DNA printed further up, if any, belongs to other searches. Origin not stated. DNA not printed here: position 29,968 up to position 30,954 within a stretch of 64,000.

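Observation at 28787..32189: ParB-nuclease::DNA-methyltransferase fusion, TerS-like HTH protein and large serine recombinase module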

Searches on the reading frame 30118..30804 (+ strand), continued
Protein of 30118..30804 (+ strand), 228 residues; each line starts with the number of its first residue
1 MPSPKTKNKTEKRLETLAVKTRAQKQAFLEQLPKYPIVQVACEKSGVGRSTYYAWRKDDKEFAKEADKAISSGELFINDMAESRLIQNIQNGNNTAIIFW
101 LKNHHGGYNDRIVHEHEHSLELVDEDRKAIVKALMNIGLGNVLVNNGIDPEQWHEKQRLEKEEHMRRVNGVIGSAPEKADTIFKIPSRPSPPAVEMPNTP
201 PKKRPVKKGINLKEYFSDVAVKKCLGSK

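Call 103: fold_search(model_id=the predicted structure, library=pdb)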
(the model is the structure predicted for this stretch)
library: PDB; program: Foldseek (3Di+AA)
matches with E <= 10: 42; with E <= 0.001: 0
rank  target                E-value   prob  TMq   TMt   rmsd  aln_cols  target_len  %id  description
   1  2ao9_D                3.7e-01  0.77  0.22  0.40   6.3        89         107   18  Structural Genomics, The crystal structure of a Phage protein (phBC6A51) from Bacillus cereus ATCC 14579 (released 2005-09-27)
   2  2ao9_B                3.9e-01  0.69  0.21  0.37   9.9       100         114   18  Structural Genomics, The crystal structure of a Phage protein (phBC6A51) from Bacillus cereus ATCC 14579 (released 2005-09-27)
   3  2ao9_G                4.4e-01  0.77  0.22  0.40   6.0        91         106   16  Structural Genomics, The crystal structure of a Phage protein (phBC6A51) from Bacillus cereus ATCC 14579 (released 2005-09-27)
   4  2ao9_F                4.7e-01  0.72  0.23  0.39   8.6        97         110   18  Structural Genomics, The crystal structure of a Phage protein (phBC6A51) from Bacillus cereus ATCC 14579 (released 2005-09-27)
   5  2ao9_H                6.8e-01  0.60  0.23  0.39   9.2       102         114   18  Structural Genomics, The crystal structure of a Phage protein (phBC6A51) from Bacillus cereus ATCC 14579 (released 2005-09-27)
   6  2ao9_C                7.2e-01  0.57  0.22  0.37   9.6       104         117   17  Structural Genomics, The crystal structure of a Phage protein (phBC6A51) from Bacillus cereus ATCC 14579 (released 2005-09-27)
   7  2ao9_E                8.1e-01  0.60  0.22  0.38   9.6       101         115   17  Structural Genomics, The crystal structure of a Phage protein (phBC6A51) from Bacillus cereus ATCC 14579 (released 2005-09-27)
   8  2ao9_A                1.4e+00  0.38  0.23  0.38  10.3       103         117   17  Structural Genomics, The crystal structure of a Phage protein (phBC6A51) from Bacillus cereus ATCC 14579 (released 2005-09-27)
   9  6tz5_AA               2.4e+00  0.03  0.12  0.13  23.6       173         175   10  CryoEM reconstruction of membrane-bound ESCRT-III filament composed of CHMP1B+IST1 (left-handed) (released 2020-04-08)
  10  2vkd_C                2.9e+00  0.06  0.13  0.07  20.1       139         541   14  CRYSTAL STRUCTURE OF THE CATALYTIC DOMAIN OF LETHAL TOXIN FROM CLOSTRIDIUM SORDELLII IN COMPLEX WITH UDP-GLC AND MANGA (released 2008-03-18)
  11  6tz4_02               3.1e+00  0.03  0.12  0.14  26.3       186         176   17  CryoEM reconstruction of membrane-bound ESCRT-III filament composed of CHMP1B+IST1 (right-handed) (released 2020-04-08)
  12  6e8g_AA               3.1e+00  0.03  0.11  0.13  24.1       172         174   11  CryoEM reconstruction of IST1-CHMP1B copolymer filament bound to ssDNA at 2.9 Angstrom resolution (released 2018-08-15)
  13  4dzj_A                3.5e+00  0.44  0.24  0.41   3.0        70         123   17  Crystal structure of the terminase small subunit gp1 with K59E mutation of the bacterial virus sf6 (released 2012-10-17)
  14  2v57_B                4.0e+00  0.18  0.16  0.20   3.7        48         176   23  Crystal structure of the TetR-like transcriptional regulator LfrR from Mycobacterium smegmatis in complex with proflav (released 2009-10-20)
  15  4dzp_B                4.2e+00  0.38  0.24  0.40   3.0        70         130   17  Crystal structure of the terminase small subunit gp1 with R48A mutation of the bacterial virus sf6 (released 2012-10-17)
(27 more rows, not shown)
